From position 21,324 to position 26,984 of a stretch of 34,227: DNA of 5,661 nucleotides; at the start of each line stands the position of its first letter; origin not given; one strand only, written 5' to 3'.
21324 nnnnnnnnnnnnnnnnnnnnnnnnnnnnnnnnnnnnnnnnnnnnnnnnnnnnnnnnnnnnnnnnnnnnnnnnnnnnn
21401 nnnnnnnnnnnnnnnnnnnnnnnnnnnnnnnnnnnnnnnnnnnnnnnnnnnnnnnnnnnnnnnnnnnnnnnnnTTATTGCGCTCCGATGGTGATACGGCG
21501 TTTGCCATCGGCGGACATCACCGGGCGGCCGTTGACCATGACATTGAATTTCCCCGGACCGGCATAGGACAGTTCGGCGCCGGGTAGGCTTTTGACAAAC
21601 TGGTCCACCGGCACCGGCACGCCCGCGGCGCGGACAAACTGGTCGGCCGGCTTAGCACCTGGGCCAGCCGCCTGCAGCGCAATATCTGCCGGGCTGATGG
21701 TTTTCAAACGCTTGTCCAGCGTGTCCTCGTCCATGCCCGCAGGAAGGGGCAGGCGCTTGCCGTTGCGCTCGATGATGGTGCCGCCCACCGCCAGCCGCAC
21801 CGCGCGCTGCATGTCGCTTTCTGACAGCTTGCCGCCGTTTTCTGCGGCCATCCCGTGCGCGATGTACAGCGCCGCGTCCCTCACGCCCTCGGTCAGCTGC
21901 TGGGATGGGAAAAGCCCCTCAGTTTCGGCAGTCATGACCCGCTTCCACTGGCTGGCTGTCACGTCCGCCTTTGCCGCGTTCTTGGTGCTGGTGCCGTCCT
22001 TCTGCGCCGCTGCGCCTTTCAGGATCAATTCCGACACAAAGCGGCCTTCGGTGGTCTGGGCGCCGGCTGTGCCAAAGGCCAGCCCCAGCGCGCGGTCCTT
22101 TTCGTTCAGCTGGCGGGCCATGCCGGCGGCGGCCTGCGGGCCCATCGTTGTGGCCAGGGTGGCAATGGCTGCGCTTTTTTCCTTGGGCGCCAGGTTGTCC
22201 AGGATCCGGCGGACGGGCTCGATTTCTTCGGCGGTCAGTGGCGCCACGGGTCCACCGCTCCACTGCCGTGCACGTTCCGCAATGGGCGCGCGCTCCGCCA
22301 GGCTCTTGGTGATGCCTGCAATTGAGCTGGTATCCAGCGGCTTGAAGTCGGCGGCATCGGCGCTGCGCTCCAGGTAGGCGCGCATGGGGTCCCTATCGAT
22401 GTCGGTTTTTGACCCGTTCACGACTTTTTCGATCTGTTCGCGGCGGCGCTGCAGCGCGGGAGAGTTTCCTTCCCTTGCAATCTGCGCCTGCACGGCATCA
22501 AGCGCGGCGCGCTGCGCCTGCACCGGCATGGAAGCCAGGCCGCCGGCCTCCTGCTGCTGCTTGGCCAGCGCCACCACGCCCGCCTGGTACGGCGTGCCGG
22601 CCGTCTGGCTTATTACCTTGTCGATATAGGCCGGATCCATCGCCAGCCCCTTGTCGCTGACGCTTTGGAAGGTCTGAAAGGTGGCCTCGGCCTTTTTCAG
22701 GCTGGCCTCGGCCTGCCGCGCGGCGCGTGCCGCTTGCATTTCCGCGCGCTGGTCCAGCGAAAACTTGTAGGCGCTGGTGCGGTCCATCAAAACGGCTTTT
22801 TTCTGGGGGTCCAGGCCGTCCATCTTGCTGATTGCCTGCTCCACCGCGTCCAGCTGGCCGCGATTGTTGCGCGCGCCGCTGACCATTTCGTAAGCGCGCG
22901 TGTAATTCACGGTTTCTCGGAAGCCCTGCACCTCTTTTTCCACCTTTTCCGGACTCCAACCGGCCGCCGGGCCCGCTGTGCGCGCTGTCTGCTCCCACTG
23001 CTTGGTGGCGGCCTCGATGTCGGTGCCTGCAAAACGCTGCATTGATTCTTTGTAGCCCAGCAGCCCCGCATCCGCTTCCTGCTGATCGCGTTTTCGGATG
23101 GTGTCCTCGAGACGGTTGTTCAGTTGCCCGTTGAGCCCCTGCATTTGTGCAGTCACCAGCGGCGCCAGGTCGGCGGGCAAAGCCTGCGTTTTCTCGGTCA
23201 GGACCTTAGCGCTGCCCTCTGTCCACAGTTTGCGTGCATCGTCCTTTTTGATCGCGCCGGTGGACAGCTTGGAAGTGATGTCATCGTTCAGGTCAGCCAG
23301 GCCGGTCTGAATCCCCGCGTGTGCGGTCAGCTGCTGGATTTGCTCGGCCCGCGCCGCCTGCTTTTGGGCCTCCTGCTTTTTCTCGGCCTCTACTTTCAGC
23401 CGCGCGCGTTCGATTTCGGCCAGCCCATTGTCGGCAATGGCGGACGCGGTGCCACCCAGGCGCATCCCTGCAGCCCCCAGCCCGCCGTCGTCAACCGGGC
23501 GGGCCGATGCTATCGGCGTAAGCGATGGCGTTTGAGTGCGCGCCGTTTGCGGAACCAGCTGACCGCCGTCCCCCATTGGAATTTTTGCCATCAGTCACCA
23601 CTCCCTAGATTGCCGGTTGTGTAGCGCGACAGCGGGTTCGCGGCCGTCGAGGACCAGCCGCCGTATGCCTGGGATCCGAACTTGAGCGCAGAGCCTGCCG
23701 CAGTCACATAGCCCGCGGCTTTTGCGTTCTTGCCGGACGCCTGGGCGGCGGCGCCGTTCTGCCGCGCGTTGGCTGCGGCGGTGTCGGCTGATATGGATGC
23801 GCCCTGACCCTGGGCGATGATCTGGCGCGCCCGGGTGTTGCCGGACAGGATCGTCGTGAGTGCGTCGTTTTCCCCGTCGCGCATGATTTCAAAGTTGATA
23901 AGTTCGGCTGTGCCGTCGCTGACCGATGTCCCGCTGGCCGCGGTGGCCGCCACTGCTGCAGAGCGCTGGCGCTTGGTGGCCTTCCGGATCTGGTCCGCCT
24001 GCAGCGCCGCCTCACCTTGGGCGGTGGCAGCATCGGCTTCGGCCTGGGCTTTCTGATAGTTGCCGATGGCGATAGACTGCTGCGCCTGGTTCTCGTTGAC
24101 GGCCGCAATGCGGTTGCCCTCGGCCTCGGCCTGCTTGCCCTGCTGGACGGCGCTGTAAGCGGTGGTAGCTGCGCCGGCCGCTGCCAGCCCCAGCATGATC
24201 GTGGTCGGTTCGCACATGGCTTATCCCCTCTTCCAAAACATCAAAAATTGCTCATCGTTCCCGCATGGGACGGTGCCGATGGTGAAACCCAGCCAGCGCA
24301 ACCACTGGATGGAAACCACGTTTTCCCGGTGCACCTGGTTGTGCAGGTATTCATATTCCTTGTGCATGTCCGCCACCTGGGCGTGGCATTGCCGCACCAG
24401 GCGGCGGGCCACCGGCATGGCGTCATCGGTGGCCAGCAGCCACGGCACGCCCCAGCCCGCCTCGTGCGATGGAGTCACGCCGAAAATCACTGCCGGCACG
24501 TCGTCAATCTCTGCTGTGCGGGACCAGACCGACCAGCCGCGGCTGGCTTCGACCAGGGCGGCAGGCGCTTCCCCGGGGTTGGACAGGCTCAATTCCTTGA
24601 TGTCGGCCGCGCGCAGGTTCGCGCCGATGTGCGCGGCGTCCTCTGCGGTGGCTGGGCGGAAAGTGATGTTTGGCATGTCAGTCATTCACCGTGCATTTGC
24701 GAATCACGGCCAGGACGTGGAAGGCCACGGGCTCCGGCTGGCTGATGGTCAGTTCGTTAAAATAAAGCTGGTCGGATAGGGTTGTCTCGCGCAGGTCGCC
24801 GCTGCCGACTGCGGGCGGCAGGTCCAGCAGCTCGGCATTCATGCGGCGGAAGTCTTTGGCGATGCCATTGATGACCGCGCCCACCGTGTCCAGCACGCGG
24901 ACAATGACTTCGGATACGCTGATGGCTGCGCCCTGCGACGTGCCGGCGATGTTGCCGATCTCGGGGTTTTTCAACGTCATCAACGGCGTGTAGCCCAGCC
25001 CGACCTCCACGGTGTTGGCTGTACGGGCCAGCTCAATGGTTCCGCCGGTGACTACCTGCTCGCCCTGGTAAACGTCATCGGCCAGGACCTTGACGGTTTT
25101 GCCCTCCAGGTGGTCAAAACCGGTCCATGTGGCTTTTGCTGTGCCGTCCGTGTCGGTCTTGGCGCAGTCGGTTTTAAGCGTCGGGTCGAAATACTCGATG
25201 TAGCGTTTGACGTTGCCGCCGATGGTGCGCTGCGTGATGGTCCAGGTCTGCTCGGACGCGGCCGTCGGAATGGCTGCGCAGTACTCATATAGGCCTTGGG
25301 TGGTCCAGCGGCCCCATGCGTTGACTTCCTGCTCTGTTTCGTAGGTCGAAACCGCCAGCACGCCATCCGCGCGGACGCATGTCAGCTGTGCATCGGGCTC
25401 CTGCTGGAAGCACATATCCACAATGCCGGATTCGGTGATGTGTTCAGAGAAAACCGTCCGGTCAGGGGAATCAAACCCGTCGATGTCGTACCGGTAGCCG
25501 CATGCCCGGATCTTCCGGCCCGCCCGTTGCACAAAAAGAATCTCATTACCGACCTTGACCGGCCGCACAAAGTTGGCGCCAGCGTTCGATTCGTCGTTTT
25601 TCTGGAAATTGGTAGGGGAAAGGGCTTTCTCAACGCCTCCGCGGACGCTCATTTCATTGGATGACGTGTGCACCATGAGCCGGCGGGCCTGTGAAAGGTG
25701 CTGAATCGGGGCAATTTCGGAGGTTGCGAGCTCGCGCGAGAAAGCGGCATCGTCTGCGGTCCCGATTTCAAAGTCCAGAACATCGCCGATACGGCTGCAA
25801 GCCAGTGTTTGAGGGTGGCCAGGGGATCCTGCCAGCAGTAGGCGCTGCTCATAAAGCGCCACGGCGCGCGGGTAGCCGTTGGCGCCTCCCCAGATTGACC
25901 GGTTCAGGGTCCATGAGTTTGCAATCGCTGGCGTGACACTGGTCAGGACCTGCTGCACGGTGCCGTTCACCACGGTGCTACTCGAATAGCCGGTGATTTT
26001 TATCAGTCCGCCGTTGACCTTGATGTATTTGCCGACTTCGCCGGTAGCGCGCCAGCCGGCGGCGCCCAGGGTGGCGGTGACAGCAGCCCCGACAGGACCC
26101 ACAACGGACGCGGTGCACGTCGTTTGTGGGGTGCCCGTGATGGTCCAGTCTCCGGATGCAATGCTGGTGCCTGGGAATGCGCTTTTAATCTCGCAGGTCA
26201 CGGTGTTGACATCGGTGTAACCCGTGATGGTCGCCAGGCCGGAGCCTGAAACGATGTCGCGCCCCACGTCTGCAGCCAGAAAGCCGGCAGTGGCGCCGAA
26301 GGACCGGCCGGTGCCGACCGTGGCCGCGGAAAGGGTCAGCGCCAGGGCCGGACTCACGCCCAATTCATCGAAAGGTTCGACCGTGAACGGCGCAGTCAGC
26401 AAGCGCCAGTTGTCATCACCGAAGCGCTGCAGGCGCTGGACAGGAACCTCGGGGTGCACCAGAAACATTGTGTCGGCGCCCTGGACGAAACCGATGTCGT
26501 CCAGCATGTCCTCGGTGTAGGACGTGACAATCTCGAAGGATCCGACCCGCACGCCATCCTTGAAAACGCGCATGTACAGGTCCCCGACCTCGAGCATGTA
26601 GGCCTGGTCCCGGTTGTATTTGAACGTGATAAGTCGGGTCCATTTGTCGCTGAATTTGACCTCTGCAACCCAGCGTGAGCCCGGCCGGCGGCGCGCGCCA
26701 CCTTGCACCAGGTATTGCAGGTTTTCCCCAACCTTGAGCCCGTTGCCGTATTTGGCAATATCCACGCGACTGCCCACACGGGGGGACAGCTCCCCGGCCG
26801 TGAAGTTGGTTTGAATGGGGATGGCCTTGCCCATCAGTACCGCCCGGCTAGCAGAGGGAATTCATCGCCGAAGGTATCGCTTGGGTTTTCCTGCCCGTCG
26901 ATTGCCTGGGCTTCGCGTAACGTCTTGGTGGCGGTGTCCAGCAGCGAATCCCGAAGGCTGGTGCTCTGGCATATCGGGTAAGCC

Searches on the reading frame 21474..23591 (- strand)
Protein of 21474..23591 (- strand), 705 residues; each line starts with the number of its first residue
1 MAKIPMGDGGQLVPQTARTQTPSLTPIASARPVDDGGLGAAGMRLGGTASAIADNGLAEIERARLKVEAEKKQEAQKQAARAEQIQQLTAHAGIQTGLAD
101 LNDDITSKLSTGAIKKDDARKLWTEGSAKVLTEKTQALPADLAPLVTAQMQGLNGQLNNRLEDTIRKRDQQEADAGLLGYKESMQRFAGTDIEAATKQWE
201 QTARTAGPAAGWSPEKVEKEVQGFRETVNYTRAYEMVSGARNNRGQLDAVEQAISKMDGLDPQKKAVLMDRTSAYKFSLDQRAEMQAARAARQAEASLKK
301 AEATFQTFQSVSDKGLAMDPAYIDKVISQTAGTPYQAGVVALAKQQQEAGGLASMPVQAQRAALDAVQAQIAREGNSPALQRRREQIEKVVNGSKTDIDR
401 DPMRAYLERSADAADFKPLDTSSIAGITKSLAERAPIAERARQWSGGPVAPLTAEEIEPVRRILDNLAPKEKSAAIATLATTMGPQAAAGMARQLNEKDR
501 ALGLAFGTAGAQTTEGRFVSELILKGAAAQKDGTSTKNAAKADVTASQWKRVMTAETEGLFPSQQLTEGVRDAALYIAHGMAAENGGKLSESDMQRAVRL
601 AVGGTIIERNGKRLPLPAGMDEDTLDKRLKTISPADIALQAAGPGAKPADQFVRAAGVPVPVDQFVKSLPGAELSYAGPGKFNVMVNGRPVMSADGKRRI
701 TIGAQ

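Call 9: search_protein_families(library=phrogs, proteins=[window:21474-23591:-], max_evalue=0.01)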
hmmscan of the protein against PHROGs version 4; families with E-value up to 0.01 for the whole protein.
window:21474-23591:- (705 aa): 0 families

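Call 26: search_protein_families(library=pfam, proteins=[window:21474-23591:-], max_evalue=0.05)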
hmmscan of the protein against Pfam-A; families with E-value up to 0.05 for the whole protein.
window:21474-23591:- (705 aa): 0 families

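Call 76: search_solved_structures(query=window:21474-23591:-, max_evalue=1)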
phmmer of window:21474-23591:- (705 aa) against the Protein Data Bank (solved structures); distinct sequences matched with E-value up to 1: 0.

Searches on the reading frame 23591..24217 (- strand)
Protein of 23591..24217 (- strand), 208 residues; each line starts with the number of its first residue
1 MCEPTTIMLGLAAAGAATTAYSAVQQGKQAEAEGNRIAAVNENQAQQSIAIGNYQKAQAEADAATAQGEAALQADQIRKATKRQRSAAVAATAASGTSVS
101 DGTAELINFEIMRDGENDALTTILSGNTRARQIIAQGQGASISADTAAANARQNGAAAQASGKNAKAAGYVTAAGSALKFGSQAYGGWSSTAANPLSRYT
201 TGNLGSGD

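Call 9: search_protein_families(library=phrogs, proteins=[window:23591-24217:-], max_evalue=0.01)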
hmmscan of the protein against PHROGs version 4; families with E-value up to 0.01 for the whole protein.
window:23591-24217:- (208 aa): 2 families
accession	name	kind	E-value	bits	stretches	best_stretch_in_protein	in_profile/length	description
phrog_418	-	head and packaging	6.9e-24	85.8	2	48-156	31-139/166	internal virion protein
phrog_12753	-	unknown function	0.0065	17.5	1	68-158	55-143/232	-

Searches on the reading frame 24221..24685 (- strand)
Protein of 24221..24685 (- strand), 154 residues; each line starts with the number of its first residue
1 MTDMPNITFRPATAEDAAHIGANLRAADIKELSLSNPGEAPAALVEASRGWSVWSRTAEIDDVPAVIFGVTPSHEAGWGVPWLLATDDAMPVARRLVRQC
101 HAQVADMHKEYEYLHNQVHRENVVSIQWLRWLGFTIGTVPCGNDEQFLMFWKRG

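Call 9: search_protein_families(library=phrogs, proteins=[window:24221-24685:-], max_evalue=0.01)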
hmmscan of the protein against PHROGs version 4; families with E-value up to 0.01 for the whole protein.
window:24221-24685:- (154 aa): 2 families
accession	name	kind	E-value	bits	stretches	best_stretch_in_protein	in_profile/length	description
phrog_308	-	head and packaging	2e-28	100.4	1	7-152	3-148/151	internal virion protein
phrog_4177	-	unknown function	0.00028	22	1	50-136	37-122/143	-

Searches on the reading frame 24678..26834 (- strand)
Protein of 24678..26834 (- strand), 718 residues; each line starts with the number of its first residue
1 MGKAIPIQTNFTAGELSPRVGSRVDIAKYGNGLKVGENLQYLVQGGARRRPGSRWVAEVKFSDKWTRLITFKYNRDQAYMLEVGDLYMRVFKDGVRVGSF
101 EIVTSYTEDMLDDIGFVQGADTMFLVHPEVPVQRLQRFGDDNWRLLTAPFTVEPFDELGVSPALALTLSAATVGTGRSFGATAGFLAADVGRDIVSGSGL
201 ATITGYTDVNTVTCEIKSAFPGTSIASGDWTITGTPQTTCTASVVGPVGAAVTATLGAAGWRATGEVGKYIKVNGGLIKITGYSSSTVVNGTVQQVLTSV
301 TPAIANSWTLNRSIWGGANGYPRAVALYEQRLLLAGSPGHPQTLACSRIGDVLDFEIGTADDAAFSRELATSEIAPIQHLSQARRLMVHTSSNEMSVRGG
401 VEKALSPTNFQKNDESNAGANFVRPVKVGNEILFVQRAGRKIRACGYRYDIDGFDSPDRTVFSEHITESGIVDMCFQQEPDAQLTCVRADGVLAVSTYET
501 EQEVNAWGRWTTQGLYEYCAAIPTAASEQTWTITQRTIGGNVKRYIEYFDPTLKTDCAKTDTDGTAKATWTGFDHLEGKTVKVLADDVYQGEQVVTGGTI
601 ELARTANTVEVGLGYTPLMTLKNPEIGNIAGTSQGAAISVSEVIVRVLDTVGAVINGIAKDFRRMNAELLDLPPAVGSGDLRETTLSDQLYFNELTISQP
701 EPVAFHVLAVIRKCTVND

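Call 9: search_protein_families(library=phrogs, proteins=[window:24678-26834:-], max_evalue=0.01)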
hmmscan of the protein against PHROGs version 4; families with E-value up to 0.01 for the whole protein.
window:24678-26834:- (718 aa): 4 families
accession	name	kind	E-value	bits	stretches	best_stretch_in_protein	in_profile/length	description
phrog_376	-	tail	4.6e-179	598.2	1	1-718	1-711/712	tail protein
phrog_15566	-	tail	2.8e-77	261.5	2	279-557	7-286/552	tail protein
phrog_20269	-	unknown function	4.6e-42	145.3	1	7-332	6-323/374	-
phrog_30010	-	unknown function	2e-19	70.8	1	441-549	190-299/517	-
